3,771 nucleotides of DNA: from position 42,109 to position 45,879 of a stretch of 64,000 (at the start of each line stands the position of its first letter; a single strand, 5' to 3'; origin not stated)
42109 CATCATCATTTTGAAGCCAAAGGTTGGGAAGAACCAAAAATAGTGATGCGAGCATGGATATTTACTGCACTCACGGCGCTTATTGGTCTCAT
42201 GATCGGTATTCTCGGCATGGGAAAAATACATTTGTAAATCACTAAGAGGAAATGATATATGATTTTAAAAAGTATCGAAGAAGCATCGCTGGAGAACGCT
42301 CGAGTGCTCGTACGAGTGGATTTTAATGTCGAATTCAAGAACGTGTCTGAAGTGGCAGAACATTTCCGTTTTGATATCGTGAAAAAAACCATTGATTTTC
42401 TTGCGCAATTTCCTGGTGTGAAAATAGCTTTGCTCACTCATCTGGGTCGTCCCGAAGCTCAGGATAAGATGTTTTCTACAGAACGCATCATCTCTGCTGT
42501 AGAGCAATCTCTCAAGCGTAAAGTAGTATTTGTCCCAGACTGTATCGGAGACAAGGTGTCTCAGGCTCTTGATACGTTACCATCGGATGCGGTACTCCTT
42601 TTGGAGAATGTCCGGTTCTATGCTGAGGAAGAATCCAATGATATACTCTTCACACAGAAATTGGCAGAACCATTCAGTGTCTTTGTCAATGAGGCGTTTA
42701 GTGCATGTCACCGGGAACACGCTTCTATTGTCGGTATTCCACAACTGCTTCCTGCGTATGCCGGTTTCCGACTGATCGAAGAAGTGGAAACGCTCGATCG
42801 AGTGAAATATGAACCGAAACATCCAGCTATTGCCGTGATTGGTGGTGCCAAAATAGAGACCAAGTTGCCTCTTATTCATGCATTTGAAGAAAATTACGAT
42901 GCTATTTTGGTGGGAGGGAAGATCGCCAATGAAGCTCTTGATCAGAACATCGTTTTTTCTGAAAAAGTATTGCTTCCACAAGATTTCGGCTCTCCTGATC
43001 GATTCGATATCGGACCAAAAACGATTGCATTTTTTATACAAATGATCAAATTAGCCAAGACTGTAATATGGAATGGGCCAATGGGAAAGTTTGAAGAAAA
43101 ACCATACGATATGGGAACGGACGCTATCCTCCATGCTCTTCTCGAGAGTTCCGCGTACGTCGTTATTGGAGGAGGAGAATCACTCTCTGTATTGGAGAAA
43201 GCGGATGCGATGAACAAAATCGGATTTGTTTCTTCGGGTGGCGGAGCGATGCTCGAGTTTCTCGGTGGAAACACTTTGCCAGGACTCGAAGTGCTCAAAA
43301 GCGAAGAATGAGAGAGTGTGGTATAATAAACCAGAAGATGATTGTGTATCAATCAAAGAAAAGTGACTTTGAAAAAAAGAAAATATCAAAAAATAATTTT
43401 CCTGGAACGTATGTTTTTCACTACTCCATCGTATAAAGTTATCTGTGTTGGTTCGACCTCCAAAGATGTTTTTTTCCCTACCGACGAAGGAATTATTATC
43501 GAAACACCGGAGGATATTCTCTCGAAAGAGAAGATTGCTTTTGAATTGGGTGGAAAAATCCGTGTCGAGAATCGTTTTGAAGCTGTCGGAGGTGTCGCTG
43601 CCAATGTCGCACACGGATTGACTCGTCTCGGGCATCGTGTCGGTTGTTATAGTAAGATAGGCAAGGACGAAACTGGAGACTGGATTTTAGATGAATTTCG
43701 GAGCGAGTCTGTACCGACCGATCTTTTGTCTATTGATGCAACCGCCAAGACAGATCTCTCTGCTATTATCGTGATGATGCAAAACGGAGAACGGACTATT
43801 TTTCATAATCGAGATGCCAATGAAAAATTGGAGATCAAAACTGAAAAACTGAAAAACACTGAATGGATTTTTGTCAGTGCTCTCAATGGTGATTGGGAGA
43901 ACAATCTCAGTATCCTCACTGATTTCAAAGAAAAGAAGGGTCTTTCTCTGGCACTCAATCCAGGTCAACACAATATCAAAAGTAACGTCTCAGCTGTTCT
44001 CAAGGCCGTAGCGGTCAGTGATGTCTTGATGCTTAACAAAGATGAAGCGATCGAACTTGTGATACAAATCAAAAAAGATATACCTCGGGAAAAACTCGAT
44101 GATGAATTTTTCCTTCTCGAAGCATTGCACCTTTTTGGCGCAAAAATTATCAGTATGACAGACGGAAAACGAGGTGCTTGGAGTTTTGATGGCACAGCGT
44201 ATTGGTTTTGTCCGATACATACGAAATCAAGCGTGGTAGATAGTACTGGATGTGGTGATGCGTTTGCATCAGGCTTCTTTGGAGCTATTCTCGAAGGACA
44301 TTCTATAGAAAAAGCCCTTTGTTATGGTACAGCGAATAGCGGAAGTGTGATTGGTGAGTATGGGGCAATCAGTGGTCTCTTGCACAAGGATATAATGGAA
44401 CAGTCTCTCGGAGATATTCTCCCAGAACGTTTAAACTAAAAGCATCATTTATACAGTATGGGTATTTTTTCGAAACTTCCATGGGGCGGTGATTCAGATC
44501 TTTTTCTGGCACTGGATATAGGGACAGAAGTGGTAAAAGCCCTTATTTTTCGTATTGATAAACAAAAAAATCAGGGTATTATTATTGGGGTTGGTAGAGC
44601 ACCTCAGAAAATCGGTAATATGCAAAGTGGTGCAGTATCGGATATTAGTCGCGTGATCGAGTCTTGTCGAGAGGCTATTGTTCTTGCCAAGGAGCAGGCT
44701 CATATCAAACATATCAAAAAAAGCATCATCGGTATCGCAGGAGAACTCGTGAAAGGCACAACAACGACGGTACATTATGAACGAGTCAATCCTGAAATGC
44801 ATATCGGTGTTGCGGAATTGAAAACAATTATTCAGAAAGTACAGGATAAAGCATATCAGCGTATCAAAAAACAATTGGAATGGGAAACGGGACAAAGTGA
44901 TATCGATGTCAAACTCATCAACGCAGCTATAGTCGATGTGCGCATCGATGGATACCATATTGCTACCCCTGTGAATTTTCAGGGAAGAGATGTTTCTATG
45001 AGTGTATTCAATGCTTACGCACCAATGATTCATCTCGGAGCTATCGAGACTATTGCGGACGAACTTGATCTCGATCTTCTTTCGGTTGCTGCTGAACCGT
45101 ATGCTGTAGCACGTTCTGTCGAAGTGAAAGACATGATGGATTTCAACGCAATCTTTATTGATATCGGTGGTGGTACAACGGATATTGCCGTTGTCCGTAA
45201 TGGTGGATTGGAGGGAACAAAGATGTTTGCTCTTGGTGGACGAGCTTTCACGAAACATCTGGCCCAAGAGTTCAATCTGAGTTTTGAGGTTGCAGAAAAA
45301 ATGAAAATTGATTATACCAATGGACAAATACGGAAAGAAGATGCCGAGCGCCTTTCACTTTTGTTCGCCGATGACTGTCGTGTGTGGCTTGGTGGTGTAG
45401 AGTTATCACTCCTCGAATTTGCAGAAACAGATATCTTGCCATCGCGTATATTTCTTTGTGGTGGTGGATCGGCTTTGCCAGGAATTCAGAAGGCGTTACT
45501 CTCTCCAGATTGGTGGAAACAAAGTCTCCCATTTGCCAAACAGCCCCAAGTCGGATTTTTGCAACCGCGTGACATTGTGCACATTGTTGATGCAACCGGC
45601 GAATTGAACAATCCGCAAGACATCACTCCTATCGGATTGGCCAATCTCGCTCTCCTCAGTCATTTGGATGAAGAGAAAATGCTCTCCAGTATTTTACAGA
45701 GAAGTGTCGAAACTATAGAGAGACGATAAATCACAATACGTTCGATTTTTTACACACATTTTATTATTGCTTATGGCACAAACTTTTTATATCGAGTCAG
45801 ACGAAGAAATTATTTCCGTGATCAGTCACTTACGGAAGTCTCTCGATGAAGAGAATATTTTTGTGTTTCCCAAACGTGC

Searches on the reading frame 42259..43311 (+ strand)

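Call 42: search_protein_families(library=pfam, proteins=[window:42259-43311:+], max_evalue=0.001)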
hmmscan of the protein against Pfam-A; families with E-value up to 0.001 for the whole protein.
window:42259-43311:+ (350 aa): 1 family
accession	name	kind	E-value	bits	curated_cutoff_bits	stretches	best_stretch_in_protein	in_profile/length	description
PF00162.24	PGK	-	1e-94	318.1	27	2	6-226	1-220/379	Phosphoglycerate kinase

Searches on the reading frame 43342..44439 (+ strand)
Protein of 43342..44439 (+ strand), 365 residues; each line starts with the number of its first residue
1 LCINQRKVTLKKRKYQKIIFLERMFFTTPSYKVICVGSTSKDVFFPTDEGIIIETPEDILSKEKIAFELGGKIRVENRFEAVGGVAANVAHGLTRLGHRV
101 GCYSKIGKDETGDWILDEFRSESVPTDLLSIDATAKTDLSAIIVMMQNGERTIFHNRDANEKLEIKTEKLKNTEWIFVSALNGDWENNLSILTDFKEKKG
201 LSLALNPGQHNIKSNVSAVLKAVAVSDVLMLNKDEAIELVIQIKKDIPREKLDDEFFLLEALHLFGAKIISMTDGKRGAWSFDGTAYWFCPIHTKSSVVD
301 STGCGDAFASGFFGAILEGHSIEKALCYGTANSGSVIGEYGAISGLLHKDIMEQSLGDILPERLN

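Call 42: search_protein_families(library=pfam, proteins=[window:43342-44439:+], max_evalue=0.001)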
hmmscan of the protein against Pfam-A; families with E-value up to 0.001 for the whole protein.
window:43342-44439:+ (365 aa): 1 family
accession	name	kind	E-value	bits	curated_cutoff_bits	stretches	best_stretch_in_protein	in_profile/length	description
PF00294.29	PfkB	-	5.1e-39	134.8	25.8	1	73-345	26-298/302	pfkB family carbohydrate kinase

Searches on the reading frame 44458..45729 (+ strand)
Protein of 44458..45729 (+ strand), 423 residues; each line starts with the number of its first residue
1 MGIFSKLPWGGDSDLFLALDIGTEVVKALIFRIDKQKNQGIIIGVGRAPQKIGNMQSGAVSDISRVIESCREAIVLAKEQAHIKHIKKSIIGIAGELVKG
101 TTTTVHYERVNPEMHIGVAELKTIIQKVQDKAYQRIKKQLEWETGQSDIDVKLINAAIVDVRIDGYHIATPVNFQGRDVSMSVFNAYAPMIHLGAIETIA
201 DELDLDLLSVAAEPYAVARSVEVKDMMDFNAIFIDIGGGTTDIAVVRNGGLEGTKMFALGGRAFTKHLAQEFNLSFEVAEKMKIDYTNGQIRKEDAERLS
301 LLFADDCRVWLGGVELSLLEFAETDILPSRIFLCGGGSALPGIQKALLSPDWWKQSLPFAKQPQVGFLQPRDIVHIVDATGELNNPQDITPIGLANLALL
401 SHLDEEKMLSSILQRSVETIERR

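Call 42: search_protein_families(library=pfam, proteins=[window:44458-45729:+], max_evalue=0.001)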
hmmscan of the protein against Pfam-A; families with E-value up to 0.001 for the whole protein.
window:44458-45729:+ (423 aa): 4 families
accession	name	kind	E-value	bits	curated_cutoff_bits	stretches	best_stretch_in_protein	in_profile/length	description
PF14450.12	FtsA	-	1.1e-16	61.8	31.8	1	233-346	2-98/127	Cell division protein FtsA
PF06723.19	MreB_Mbl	-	7.8e-08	32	27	1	195-279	111-199/327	MreB/Mbl protein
PF11104.14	PilM_2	-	8.3e-07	28.7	27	1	213-347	158-294/340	Type IV pilus assembly protein PilM;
PF06277.17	EutA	-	8.2e-05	22.1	27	1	231-264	145-178/475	Ethanolamine utilisation protein EutA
